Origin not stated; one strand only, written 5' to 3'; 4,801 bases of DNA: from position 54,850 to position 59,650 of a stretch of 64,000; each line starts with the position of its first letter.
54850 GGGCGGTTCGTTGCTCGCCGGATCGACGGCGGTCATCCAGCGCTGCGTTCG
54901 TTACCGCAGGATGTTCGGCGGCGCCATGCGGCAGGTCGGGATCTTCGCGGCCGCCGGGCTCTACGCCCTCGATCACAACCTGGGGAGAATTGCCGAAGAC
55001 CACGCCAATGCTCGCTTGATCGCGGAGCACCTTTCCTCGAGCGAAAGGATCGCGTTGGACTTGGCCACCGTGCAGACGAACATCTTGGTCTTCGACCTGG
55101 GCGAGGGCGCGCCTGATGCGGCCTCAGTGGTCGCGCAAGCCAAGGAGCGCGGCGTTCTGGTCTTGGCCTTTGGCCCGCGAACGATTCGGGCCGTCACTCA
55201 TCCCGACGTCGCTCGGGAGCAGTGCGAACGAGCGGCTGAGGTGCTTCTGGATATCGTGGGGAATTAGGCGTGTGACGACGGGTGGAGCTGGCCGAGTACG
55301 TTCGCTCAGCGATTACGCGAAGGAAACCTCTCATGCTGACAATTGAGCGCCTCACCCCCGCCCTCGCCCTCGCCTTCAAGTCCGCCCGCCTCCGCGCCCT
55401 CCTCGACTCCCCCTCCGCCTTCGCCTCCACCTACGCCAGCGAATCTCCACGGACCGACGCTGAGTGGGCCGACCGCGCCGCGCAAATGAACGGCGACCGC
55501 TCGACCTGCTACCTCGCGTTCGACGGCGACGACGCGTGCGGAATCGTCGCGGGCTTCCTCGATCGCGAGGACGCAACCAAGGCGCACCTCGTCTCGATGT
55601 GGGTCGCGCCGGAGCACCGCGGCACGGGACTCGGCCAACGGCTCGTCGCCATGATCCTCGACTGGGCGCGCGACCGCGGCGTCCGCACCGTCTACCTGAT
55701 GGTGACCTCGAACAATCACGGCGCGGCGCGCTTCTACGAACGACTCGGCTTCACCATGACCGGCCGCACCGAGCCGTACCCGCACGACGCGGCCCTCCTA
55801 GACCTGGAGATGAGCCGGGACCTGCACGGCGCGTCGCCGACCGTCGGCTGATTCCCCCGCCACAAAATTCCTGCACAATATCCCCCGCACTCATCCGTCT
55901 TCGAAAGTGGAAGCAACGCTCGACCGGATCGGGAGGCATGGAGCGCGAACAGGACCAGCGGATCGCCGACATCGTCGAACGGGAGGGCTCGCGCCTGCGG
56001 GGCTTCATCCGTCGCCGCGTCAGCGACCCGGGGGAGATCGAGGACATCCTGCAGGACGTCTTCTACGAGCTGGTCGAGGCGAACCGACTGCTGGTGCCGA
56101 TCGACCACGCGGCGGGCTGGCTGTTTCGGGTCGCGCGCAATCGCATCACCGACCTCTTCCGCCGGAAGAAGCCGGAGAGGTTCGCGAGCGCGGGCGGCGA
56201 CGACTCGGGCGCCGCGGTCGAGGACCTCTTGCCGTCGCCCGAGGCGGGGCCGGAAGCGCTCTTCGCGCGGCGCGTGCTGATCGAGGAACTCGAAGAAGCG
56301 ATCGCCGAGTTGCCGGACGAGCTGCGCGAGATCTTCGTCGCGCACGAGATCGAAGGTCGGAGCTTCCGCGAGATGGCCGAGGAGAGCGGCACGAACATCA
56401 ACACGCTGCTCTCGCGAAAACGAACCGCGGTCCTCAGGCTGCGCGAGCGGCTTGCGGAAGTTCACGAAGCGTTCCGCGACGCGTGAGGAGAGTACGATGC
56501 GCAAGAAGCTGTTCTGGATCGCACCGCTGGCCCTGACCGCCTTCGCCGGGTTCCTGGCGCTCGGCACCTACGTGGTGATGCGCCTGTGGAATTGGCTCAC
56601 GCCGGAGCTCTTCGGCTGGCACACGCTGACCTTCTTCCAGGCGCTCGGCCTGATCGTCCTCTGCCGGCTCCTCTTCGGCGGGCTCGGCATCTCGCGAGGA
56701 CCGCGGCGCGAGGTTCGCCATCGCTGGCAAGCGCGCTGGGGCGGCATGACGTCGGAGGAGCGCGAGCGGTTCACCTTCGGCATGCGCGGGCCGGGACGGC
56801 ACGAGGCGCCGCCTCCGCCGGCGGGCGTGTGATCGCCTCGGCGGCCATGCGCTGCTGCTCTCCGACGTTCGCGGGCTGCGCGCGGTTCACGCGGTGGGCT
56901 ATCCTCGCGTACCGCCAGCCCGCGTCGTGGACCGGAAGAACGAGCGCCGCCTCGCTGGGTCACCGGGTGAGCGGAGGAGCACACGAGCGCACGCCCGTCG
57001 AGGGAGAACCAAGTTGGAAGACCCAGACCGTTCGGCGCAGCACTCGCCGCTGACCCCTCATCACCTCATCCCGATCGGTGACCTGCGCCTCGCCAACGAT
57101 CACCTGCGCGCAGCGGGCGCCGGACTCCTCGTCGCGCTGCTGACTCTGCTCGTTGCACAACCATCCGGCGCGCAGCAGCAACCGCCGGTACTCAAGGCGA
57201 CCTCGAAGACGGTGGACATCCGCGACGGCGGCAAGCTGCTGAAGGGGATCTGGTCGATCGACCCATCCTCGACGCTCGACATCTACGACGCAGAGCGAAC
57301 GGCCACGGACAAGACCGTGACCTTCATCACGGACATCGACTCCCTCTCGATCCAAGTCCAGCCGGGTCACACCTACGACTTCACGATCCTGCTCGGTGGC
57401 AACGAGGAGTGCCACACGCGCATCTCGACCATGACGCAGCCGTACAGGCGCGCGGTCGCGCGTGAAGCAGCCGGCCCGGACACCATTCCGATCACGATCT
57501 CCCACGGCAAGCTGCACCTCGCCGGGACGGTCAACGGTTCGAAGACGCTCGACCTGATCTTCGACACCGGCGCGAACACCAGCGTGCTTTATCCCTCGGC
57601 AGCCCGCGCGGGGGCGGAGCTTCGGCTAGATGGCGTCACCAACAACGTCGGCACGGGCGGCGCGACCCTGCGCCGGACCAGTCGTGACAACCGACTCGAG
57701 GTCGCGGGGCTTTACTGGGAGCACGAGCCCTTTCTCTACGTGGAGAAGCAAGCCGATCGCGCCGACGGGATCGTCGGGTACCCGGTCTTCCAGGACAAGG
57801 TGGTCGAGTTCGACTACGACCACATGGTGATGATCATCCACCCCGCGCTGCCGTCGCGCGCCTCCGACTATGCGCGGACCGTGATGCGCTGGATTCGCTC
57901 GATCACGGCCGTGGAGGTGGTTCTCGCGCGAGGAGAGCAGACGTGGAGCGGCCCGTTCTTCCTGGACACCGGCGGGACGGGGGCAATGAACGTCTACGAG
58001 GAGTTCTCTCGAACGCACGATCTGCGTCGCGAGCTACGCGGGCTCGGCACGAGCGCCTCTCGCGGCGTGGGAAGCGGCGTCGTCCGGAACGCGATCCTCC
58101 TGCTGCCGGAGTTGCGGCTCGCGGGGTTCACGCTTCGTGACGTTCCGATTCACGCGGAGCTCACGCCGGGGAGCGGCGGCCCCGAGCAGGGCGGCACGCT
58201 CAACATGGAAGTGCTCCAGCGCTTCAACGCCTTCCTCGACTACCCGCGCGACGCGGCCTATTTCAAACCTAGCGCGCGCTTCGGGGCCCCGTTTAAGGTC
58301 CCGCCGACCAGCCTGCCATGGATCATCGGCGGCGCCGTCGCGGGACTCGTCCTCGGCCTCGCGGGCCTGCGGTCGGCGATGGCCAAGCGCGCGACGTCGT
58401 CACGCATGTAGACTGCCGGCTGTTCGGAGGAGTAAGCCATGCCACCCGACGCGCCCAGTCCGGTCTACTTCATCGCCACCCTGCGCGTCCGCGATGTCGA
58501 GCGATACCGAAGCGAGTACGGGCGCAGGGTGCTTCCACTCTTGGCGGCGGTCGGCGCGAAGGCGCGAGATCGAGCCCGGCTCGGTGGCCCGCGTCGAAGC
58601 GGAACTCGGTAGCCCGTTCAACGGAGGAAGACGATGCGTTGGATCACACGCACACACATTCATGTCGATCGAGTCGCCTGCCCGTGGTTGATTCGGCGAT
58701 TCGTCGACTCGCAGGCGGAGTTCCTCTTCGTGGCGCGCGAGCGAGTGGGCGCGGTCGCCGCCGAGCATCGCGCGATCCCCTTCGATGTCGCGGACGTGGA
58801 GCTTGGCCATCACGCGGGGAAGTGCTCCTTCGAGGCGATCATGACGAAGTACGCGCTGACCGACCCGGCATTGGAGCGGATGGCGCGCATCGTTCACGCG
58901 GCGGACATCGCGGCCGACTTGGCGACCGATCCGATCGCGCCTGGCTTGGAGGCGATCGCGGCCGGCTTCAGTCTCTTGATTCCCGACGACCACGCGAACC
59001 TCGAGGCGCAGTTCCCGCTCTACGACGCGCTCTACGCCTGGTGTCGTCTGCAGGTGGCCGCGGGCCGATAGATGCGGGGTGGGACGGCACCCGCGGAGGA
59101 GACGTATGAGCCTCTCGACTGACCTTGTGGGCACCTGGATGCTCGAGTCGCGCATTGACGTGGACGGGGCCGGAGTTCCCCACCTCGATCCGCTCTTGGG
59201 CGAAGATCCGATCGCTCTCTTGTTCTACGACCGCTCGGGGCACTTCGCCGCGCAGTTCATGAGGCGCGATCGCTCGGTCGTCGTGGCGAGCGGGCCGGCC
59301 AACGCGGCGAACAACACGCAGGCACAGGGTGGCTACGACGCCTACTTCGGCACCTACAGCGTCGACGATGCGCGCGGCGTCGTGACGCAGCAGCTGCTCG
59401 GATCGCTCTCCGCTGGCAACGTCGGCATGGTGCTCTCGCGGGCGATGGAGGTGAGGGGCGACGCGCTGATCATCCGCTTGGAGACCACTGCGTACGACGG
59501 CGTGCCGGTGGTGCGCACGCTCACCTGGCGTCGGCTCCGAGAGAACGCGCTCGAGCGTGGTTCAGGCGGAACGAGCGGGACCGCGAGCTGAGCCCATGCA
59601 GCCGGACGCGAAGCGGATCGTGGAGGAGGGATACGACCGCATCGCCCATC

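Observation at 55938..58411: ECF sigma factor, small two-TM protein and membrane-anchored two-DTG aspartic protease: candidate regulated-proteolysis module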

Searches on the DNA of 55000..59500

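Call 64: search_rna_families(source=window, start=55000, end=59500, threshold=evalue, max_evalue=1)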
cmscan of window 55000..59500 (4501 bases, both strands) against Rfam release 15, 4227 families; matches with E-value up to 1: 0.
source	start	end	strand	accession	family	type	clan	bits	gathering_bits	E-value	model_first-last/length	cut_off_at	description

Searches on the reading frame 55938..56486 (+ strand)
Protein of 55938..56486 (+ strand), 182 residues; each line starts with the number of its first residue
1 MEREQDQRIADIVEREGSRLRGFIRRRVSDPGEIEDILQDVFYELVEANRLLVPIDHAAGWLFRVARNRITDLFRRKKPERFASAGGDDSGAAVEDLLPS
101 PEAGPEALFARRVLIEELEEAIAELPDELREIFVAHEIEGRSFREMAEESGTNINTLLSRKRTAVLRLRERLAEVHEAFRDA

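Call 4: search_protein_families(library=pfam, proteins=[window:55938-56486:+], max_evalue=1)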
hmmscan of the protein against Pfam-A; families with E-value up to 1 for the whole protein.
window:55938-56486:+ (182 aa): 4 families
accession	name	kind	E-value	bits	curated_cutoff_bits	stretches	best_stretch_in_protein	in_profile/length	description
PF04542.20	Sigma70_r2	-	3.7e-12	46.3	24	1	13-78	2-69/71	Sigma-70 region 2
PF08281.18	Sigma70_r4_2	-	4.9e-09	36.1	25.7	1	116-159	2-45/54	Sigma-70, region 4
PF04545.22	Sigma70_r4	-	0.0034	17.3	24.1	1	121-170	1-50/50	Sigma-70, region 4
PF19715.4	DUF6210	-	0.042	14.7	25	1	124-179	31-89/116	Family of unknown function (DUF6210)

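Call 5: search_protein_families(library=ncbifam, proteins=[window:55938-56486:+], max_evalue=1)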
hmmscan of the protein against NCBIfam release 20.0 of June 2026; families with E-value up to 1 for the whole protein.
window:55938-56486:+ (182 aa): 83 families (the best 25 are shown)
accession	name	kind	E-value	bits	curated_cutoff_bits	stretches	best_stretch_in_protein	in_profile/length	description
NF009166.1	PRK12513.1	equivalog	5e-28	98.1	206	1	12-176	27-190/193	RNA polymerase sigma factor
TIGR02959.1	SigZ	equivalog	4.9e-23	81.8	168.65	1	18-174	6-150/170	RNA polymerase sigma factor SigZ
TIGR02985.1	Sig70_bacteroi1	subfamily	2.5e-22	79.8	126.4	1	12-172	6-162/162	RNA polymerase sigma-70 factor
NF007215.0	PRK09637.1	equivalog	3.4e-22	79.3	212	1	9-174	3-156/181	RNA polymerase sigma factor SigZ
TIGR02937.1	sigma70-ECF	superfamily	2.3e-20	72.9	42.9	1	10-172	4-165/165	sigma-70 family RNA polymerase sigma factor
NF007229.0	PRK09647.1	equivalog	3e-15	56.1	265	1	11-177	48-207/220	RNA polymerase sigma factor SigE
NF008888.0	PRK11922.1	equivalog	3.5e-14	53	204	1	4-180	27-205/231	RNA polymerase sigma factor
NF058625.1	sigma_PG0214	equivalog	5.9e-14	52.1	130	1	25-166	22-158/170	GFO_1088 family ECF-type sigma factor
TIGR02983.1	SigE-fam_strep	subfamily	5.1e-13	49.2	141.55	1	5-174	4-160/162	SigE family RNA polymerase sigma factor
NF007223.0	PRK09641.1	equivalog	2.4e-12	47.1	209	1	6-172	17-180/187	RNA polymerase sigma factor SigW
NF005448.0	PRK07037.1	equivalog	3.7e-12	46.2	190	1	15-150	20-149/186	RNA polymerase factor sigma-70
TIGR02989.1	Sig-70_gvs1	subfamily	6.3e-12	45.7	124.55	1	9-173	3-155/158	RNA polymerase sigma-70 factor, Rhodopirellula/Verrucomicrobium family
NF009185.0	PRK12533.1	equivalog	6.3e-12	45.6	248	1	30-175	52-192/231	RNA polymerase sigma factor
NF008890.0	PRK11924.1-3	equivalog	8.6e-12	44.9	284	1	11-173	43-202/205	RNA polymerase sigma factor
NF009167.0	PRK12514.1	equivalog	1.5e-11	44.6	265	1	17-172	30-178/180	RNA polymerase sigma factor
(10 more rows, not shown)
